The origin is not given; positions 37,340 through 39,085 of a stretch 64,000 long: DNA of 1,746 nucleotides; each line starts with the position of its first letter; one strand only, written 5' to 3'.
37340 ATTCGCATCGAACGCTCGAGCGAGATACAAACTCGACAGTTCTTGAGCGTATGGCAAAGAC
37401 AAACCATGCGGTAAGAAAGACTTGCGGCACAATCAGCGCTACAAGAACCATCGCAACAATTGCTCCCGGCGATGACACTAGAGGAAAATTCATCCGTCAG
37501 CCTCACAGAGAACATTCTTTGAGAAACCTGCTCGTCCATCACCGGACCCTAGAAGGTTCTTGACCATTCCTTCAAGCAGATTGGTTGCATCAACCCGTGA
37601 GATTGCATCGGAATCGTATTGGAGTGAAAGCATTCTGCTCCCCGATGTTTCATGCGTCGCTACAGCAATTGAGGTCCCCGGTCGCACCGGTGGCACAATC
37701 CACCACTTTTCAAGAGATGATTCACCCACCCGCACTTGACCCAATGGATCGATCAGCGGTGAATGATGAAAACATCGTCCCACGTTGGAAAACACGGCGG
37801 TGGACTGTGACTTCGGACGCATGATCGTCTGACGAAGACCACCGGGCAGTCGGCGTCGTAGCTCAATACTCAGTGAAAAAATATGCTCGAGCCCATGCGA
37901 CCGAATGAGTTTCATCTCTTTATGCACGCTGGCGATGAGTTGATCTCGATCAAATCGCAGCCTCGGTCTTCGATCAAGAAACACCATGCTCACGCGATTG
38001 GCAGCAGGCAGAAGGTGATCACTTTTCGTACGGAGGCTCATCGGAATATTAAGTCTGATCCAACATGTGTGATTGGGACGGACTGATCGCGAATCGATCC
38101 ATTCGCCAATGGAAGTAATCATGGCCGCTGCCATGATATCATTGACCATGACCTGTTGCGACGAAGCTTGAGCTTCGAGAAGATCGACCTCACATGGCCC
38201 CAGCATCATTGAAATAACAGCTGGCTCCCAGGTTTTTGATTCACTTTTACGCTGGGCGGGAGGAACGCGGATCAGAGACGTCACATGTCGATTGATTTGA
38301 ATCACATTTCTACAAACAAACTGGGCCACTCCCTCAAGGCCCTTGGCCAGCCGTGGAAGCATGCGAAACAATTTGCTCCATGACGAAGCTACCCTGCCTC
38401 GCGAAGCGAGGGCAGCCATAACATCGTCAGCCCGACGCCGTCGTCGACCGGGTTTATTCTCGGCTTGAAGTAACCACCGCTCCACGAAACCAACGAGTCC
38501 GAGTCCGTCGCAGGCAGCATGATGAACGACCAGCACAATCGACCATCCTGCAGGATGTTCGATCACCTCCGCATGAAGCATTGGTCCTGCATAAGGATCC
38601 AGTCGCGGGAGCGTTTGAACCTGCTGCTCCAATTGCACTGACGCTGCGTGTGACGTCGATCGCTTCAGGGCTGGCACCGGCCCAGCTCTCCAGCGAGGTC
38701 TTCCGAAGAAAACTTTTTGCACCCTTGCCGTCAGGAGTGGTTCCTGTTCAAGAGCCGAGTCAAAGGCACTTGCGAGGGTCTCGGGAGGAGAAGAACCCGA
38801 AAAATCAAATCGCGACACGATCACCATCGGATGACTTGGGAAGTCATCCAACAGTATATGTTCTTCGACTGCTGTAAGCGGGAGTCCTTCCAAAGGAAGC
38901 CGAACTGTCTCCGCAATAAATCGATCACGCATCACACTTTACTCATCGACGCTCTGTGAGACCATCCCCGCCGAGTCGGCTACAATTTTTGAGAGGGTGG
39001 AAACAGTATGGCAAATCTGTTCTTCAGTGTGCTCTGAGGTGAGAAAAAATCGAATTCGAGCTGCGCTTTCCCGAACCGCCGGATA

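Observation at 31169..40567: Dissociated ACP-AOS / HHxxxDG acyltransferase / GT2 / reductase / methyltransferase / MMPL cluster: candidate non-canonical sphingolipid-like glyco-aminolipid pathway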

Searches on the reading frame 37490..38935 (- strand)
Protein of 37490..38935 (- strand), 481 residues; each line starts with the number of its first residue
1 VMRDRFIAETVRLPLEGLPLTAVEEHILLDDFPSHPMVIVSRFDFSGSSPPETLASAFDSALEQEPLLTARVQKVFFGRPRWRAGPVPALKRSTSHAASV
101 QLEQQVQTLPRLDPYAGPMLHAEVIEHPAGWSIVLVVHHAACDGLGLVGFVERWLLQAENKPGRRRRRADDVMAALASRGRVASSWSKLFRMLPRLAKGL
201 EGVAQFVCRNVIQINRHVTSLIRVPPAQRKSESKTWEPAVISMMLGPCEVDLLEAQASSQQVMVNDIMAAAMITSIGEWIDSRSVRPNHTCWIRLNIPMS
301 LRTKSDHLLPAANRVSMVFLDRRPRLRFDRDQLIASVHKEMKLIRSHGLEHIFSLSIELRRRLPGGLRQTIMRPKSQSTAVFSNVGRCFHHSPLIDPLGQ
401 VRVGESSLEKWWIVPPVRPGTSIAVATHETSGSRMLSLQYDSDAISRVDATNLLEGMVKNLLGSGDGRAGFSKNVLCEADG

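Call 3: search_protein_families(library=pfam, proteins=[window:37490-38935:-], max_evalue=0.01)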
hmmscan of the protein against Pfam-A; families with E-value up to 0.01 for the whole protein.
window:37490-38935:- (481 aa): 2 families
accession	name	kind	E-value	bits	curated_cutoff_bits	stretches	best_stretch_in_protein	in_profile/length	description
PF03007.21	WS_DGAT_cat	-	0.0023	18.2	23.6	1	131-226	129-225/263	Wax ester synthase/diacylglycerol acyltransferase catalytic domain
PF00668.25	Condensation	-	0.009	15.2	30.6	0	102-147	99-147/456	Condensation domain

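Call 9: search_protein_families(library=ncbifam, proteins=[window:37490-38935:-], max_evalue=0.01)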
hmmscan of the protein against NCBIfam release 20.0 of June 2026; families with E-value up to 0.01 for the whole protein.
window:37490-38935:- (481 aa): 1 family
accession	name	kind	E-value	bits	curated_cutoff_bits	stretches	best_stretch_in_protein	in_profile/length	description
TIGR02946.1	acyl_WS_DGAT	subfamily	5.6e-13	48.6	309.95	1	25-449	6-436/453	wax ester/triacylglycerol synthase family O-acyltransferase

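Call 10: find_homologous_proteins(query=window:37490-38935:-)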
Query window:37490-38935:- (481 aa): 101 proteins with E <= 0.001 among 8000 candidates.
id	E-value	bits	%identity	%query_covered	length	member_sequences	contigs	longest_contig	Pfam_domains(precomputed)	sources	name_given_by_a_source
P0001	0.0e+0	1072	99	100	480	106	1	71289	-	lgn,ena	-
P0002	4.3e-155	535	57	96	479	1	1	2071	-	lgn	-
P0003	1.1e-154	534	54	94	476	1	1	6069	-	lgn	-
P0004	1.2e-154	534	57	93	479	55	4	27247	-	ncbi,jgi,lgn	jgi:hypothetical protein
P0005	1.4e-154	533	58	91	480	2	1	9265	-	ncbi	ncbi:MAG: hypothetical protein WCH77_11090 [Planctomycetota bacterium]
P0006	2.7e-148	513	54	94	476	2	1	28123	-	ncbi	-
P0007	6.4e-147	508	55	94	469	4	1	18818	-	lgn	-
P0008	6.5e-143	495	54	94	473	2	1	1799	-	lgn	-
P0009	4.5e-142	492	52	98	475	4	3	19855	-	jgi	jgi:hypothetical protein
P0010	6.3e-142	492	52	90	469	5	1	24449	-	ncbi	-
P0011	7.2e-142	492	52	94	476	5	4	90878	-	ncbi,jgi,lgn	jgi:hypothetical protein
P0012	1.1e-141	491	52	93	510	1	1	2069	-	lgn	-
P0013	2.9e-140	486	52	94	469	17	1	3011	PF00668.26,PF16911.11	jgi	jgi:hypothetical protein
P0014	2.1e-139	483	51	96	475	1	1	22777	-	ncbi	ncbi:MAG: hypothetical protein ACKOYJ_06915 [Planctomycetia bacterium]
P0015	9.7e-139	481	51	96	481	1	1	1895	-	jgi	jgi:hypothetical protein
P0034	1.9e-132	461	50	94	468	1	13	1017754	PF16911.11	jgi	jgi:hypothetical protein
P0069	5.8e-126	439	50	91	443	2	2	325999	-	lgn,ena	-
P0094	5.5e-43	166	30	92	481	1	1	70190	PF00668.26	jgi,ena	-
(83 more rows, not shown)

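Call 11: find_encoding_contigs(protein=P0034, flank=10000, max_places=2)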
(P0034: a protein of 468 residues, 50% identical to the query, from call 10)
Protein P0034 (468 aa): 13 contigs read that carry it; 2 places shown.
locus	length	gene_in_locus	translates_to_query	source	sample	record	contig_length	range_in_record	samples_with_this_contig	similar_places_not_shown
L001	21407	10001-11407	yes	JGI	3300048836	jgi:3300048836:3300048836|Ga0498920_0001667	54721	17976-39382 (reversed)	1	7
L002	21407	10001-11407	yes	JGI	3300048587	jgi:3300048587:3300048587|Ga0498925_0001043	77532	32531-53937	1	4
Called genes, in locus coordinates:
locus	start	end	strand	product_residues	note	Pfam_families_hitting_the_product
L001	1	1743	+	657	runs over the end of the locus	-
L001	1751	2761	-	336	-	-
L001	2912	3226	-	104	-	PF09650:PHA_gran_rgn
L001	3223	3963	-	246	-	PF04476:4HFCP_synth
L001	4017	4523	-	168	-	-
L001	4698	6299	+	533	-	PF03600:CitMHS (faint), PF16980:CitMHS_2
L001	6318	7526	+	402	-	PF01612:DNA_pol_A_exo1, PF00570:HRDC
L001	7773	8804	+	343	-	PF12849:PBP_like_2, PF03466:LysR_substrate (faint), PF12727:PBP_like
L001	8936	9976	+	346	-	PF09619:YscW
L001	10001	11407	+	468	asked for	PF16911:PapA_C (weak)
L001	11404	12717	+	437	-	PF13506:Glyco_transf_21, PF00535:Glycos_transf_2 (weak), PF13641:Glyco_tranf_2_3 (weak), PF13632:Glyco_trans_2_3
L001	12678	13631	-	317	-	PF01073:3Beta_HSD (weak), PF01370:Epimerase, PF07993:NAD_binding_4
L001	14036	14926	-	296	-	PF08379:Bact_transglu_N, PF01841:Transglut_core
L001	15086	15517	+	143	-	PF00892:EamA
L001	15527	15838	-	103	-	-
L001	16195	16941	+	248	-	PF14067:LssY_C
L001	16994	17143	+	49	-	-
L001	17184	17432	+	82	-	-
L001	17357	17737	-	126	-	-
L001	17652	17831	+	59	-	-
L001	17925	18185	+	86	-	PF01541:GIY-YIG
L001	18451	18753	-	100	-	-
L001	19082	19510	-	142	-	-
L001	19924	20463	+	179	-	-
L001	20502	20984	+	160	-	-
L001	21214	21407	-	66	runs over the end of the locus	-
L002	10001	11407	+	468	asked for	PF16911:PapA_C (weak)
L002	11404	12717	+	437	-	PF13506:Glyco_transf_21, PF00535:Glycos_transf_2 (weak), PF13641:Glyco_tranf_2_3 (weak), PF13632:Glyco_trans_2_3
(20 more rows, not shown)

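Call 12: find_encoding_contigs(protein=P0069, flank=10000, max_places=2)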
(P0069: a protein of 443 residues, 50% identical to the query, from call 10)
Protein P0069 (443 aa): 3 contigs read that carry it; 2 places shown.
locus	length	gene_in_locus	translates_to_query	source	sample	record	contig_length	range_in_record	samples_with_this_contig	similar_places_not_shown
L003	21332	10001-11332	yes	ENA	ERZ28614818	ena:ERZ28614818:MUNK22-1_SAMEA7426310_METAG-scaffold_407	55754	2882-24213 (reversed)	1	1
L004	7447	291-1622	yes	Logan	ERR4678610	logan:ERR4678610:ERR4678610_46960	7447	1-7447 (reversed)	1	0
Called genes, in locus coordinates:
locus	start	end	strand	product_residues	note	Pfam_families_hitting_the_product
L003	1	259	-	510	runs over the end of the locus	PF00370:FGGY_N, PF02782:FGGY_C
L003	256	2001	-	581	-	PF01266:DAO, PF16901:DAO_C (weak)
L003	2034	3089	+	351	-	-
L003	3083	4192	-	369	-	-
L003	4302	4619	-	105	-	PF09650:PHA_gran_rgn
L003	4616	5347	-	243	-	PF04476:4HFCP_synth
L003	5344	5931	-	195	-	-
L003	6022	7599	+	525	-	PF16980:CitMHS_2 (weak), PF03600:CitMHS (weak), PF16980:CitMHS_2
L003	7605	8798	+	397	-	PF01612:DNA_pol_A_exo1, PF00570:HRDC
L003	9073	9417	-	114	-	-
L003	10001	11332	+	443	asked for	-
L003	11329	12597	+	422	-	PF13506:Glyco_transf_21, PF00535:Glycos_transf_2 (weak), PF13641:Glyco_tranf_2_3 (weak), PF13632:Glyco_trans_2_3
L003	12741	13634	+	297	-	-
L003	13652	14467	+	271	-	PF05575:V_cholerae_RfbT (weak), PF05050:Methyltransf_21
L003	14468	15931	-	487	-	PF01073:3Beta_HSD, PF01370:Epimerase, PF04321:RmlD_sub_bind (weak), PF07993:NAD_binding_4, PF13460:NAD_binding_10, PF16363:GDP_Man_Dehyd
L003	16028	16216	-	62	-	-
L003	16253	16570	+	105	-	-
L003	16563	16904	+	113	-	PF11969:DcpS_C, PF01230:HIT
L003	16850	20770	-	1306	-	-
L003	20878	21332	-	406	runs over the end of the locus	-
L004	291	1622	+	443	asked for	-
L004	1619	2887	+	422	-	PF13506:Glyco_transf_21, PF00535:Glycos_transf_2 (weak), PF13641:Glyco_tranf_2_3 (weak), PF13632:Glyco_trans_2_3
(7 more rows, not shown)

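Call 13: find_encoding_contigs(protein=P0094, flank=10000, max_places=2)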
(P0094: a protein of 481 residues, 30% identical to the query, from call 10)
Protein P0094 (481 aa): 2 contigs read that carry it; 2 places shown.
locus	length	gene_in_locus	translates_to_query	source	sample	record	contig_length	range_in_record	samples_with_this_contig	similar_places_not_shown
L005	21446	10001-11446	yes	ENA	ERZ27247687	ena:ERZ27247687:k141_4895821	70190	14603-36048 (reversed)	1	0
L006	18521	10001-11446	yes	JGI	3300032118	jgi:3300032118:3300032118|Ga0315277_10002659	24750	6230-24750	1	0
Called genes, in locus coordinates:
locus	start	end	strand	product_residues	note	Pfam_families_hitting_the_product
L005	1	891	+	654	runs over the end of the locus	PF02550:AcetylCoA_hydro, PF13336:AcetylCoA_hyd_C, PF13302:Acetyltransf_3, PF00583:Acetyltransf_1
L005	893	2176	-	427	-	-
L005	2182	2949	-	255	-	PF07044:DUF1329 (faint), PF17131:TP_0789-like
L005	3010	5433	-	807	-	PF03176:MMPL, PF02460:Patched, PF12349:Sterol-sensing (weak), PF03176:MMPL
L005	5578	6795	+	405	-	PF02812:ELFV_dehydrog_N, PF00208:ELFV_dehydrog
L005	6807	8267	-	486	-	PF00501:AMP-binding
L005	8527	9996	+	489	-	PF01073:3Beta_HSD, PF01370:Epimerase, PF04321:RmlD_sub_bind (faint), PF07993:NAD_binding_4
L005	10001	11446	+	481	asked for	PF00668:Condensation (faint)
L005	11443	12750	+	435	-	PF13506:Glyco_transf_21, PF00535:Glycos_transf_2, PF13641:Glyco_tranf_2_3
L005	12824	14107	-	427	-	PF04230:PS_pyruv_trans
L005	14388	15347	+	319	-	PF01073:3Beta_HSD, PF01370:Epimerase, PF02719:Polysacc_synt_2 (faint), PF04321:RmlD_sub_bind, PF07993:NAD_binding_4 (faint), PF16363:GDP_Man_Dehyd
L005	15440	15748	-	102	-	PF12833:HTH_18, PF00165:HTH_AraC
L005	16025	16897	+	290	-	PF07963:N_methyl (weak)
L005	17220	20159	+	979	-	PF00754:F5_F8_type_C, PF22633:F5_F8_type_C_2 (weak), PF13385:Laminin_G_3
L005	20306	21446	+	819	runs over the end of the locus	PF00932:LTD, PF13287:Fn3_assoc, PF13290:CHB_HEX_C_1, PF08757:CotH, PF13290:CHB_HEX_C_1, PF13287:Fn3_assoc (weak)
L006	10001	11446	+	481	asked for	PF00668:Condensation (faint)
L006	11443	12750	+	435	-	PF13506:Glyco_transf_21, PF00535:Glycos_transf_2, PF13641:Glyco_tranf_2_3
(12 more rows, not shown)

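Call 16: find_related_loci(query=A1, collection=genome_contigs, flank=10000)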
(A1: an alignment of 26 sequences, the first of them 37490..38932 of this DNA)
Query A1 (480 aa) in genome_contigs; peptide patterns used: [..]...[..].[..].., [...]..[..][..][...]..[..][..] (x = any residue, [..] = any of these).
258 stretches matched a pattern; 102 encode a relative of the query (tblastn E <= 1e-3); the best 80 are kept; 80 distinct loci.
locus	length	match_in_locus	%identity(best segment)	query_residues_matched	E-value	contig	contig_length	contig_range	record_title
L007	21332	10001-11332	57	1-445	4e-158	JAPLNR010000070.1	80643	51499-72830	MAG: Planctomycetia bacterium isolate LacPavin_0818_WC50_MAG_66_15 LacPavin_0818_WC50_scaffold_145777, whole genome shot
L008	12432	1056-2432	51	12-474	9e-144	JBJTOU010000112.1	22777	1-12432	MAG: Planctomycetia bacterium isolate samp_4449_semibin_290 samp_4449_1174636, whole genome shotgun sequence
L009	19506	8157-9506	52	7-460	4e-143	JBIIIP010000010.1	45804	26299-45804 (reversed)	MAG: Pirellulales bacterium isolate ME2001-09-10pf_3300042914_group1_bin155 Rohwer_bin1732_scaffold_205_c1, whole genome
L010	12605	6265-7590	51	11-460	2e-142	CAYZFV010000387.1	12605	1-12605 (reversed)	MAG TPA_asm: uncultured Candidatus Kuenenia sp. isolate SRP067234_co1_263 genome assembly, contig: k99_1005264, whole ge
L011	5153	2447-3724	53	12-441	2e-143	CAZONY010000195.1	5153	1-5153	MAG TPA_asm: uncultured Chitinophagaceae bacterium isolate SRP193358_co1_905 genome assembly, contig: NODE_51969_length_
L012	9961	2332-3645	51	15-460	2e-140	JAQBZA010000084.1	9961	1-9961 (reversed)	MAG: Planctomycetota bacterium isolate casp150-mb.45 NODE_17242_length_9961_cov_0.086696, whole genome shotgun sequence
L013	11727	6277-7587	51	16-460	8e-140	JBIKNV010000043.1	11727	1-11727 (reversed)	MAG: Pirellulales bacterium isolate ME2014-10-11_3300043567_group5_bin50 Rohwer_bin1675_scaffold_2984_c1, whole genome s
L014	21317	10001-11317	51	16-462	2e-139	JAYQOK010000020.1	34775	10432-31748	MAG: Candidatus Kuenenia sp. isolate SD3114_S44.rosella.041_sub NODE_435_length_34775_cov_4.20318, whole genome shotgun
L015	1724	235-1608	50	7-462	3e-151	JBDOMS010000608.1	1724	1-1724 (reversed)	MAG: Pirellulales bacterium isolate FK190211_WC_24_26_27_29_metabat1_scaf2bin.063 NODE_92891_length_1724_cov_0.968691, w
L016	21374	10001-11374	50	10-474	2e-137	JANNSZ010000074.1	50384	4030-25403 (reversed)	MAG: Planctomycetota bacterium isolate SOY_31_metabat_110 SOY_31_k141_1709651, whole genome shotgun sequence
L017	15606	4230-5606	49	10-478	3e-130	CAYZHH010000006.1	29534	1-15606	MAG TPA_asm: uncultured Candidatus Kuenenia sp. isolate SRP128246_co1_512 genome assembly, contig: NODE_2612_length_2953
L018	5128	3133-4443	50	12-460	5e-131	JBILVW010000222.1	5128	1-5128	MAG: Pirellulales bacterium isolate ME2018-08-20_3300044629_group8_bin88 Rohwer_bin1718_scaffold_24768_c1, whole genome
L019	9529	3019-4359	49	12-460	2e-127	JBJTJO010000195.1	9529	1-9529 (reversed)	MAG: Planctomycetaceae bacterium isolate samp_4310_semibin_300 samp_4310_878071, whole genome shotgun sequence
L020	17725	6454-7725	50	20-453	2e-122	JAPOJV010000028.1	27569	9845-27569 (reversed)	MAG: bacterium isolate bin72 k141_3334343_length_27569_cov_33.1969, whole genome shotgun sequence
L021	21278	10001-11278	53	10-441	5e-120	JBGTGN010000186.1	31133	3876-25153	MAG: Pirellulales bacterium isolate JTS-RE216 k141_6136655, whole genome shotgun sequence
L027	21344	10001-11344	31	6-460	1e-57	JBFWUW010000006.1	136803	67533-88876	MAG: Pirellulales bacterium isolate CA_2019_TPBF_8 NODE_1177_length_136803_cov_5.507397_TPBF, whole genome shotgun seque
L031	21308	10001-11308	32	17-460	2e-51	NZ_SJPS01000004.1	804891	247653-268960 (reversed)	Bythopirellula polymerisocia strain Pla144 Pla144_contig00004, whole genome shotgun sequence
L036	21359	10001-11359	30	4-464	2e-46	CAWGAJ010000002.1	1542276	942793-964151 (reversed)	MAG: Pirellulales bacterium isolate MFD04408.bin.2.31 genome assembly, contig: contig_23894, whole genome shotgun sequen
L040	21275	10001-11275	30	17-453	3e-45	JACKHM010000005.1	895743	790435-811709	MAG: Planctomycetaceae bacterium isolate HK-STAS-PLAN-18 HK-STAS-PLAN-18_5, whole genome shotgun sequence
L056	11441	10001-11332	28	16-460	6e-39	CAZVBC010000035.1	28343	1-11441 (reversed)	MAG TPA_asm: uncultured Pirellulaceae bacterium isolate SRP150892_co2_6 genome assembly, contig: NODE_2145_length_28343_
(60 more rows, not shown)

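Call 37: search_protein_families(library=pfam, proteins=[L005:6807-8267:-], max_evalue=5)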
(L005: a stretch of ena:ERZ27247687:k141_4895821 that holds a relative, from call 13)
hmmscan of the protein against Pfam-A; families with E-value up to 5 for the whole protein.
L005:6807-8267:- (486 aa): 2 families
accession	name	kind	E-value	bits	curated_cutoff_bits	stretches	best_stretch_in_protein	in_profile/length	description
PF00501.34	AMP-binding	-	4.1e-11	42.7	29.9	1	123-336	153-374/384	AMP-binding enzyme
PF08711.16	Med26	-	0.09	13.1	20.6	0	24-45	10-30/52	TFIIS helical bundle-like domain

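Call 40: search_solved_structures(query=A1, max_evalue=1)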
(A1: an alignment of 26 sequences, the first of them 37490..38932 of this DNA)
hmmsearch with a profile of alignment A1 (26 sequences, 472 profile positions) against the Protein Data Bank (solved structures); distinct sequences matched with E-value up to 1: 52.
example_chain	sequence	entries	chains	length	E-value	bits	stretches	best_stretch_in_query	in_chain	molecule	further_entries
8s6l_A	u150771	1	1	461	5.8e-24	87.6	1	19-295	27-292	Phthiocerol/phthiodiolone dimycocerosyl transferase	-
9rde_A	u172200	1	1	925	9.6e-14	53.9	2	49-278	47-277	Bacitracin synthase 3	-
6p1j_A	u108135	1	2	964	9.4e-11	44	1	40-274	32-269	Txo2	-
6oyf_A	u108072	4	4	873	1.6e-10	43.2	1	43-271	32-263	Txo1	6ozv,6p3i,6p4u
8qnf_A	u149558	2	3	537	6.2e-10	41.3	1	39-334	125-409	Condensation domain TomBC from the Tomaymycin non-ribosomal peptide synthetase | Tomaymycin non-ribosomal peptide synthetase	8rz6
9up2_A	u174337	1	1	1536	6.3e-10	41.3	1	80-275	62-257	PvdL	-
9lcq_A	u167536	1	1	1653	8e-10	40.9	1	80-275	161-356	PvdL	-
1q9j_A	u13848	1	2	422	9.3e-10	40.7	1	42-275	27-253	Polyketide synthase associated protein 5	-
9lco_A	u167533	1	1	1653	4.8e-09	38.4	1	80-275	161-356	PvdL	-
9lcp_A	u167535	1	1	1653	4.9e-09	38.4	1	80-275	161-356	PvdL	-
4znm_A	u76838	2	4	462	8.2e-09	37.6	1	36-187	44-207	C-domain type II peptide synthetase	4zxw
6ta8_A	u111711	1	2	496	1e-07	34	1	42-277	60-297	Tyrocidine synthase 2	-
2xhg_A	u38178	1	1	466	1.5e-07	33.5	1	102-275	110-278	TYROCIDINE SYNTHETASE A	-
9bfg_A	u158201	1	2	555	2e-07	33.1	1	102-275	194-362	Tyrocidine synthase 1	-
9uay_A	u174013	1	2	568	3.5e-07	32.2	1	39-167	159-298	CmnI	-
6chj_A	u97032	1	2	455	2.3e-06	29.6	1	76-298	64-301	Diacylglycerol O-acyltransferase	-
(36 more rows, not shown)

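Call 55: search_protein_families(library=ncbifam, proteins=[L005:6807-8267:-], max_evalue=0.01)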
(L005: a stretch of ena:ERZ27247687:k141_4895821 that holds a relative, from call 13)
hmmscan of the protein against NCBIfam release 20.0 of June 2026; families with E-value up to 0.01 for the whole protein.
L005:6807-8267:- (486 aa): 13 families
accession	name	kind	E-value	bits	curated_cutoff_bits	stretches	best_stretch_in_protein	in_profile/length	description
NF045666.1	DVU1553_fam_AMP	equivalog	2.1e-39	135.5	300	1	56-378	16-331/331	DVU_1553 family AMP-dependent CoA ligase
NF041878.1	paak_haloarch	equivalog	5.2e-36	124.1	700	2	57-161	7-111/427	phenylacetate--CoA ligase PaaK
NF053551.1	FlxY_rubin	equivalog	4.8e-33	114.5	520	2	220-415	157-359/424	flexirubin biosynthesis putative acyl-CoA ligase FlxY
TIGR02155.1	PA_CoA_ligase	equivalog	3.1e-29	101.7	646.3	2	62-151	7-95/422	phenylacetate--CoA ligase PaaK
NF041217.1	BagE_FevW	exception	9.1e-17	61.1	800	1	262-379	197-312/424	bagremycin/ferroverdin synthetase BagE/FevW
TIGR03335.1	F390_ftsA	equivalog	1.1e-16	60.6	458.7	2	58-147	9-102/445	coenzyme F390 synthetase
TIGR02304.1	aden_form_hyp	equivalog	2.7e-15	56.3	251.9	1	212-386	168-334/430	F390 synthetase-related protein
TIGR01733.1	AA-adenyl-dom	subfamily_domain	1.2e-08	34.2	317.4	1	69-336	62-324/409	amino acid adenylation domain-containing protein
NF005859.1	PRK07788.1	exception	2.1e-05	23.2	875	1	255-365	330-441/560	long-chain-fatty-acid--CoA ligase FadD2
NF004837.0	PRK06187.1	subfamily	6.5e-05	21.4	476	1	134-336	173-377/531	long-chain-fatty-acid--CoA ligase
TIGR02262.1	benz_CoA_lig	subfamily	0.00015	20.7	375.25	1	218-336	239-361/508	benzoate-CoA ligase family protein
NF009922.0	PRK13383.1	equivalog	0.00074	18.2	987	1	253-405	292-448/528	acyl-CoA synthetase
NF006754.0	PRK09274.1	equivalog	0.0011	17.3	478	1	220-298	252-332/555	fatty acid CoA ligase family protein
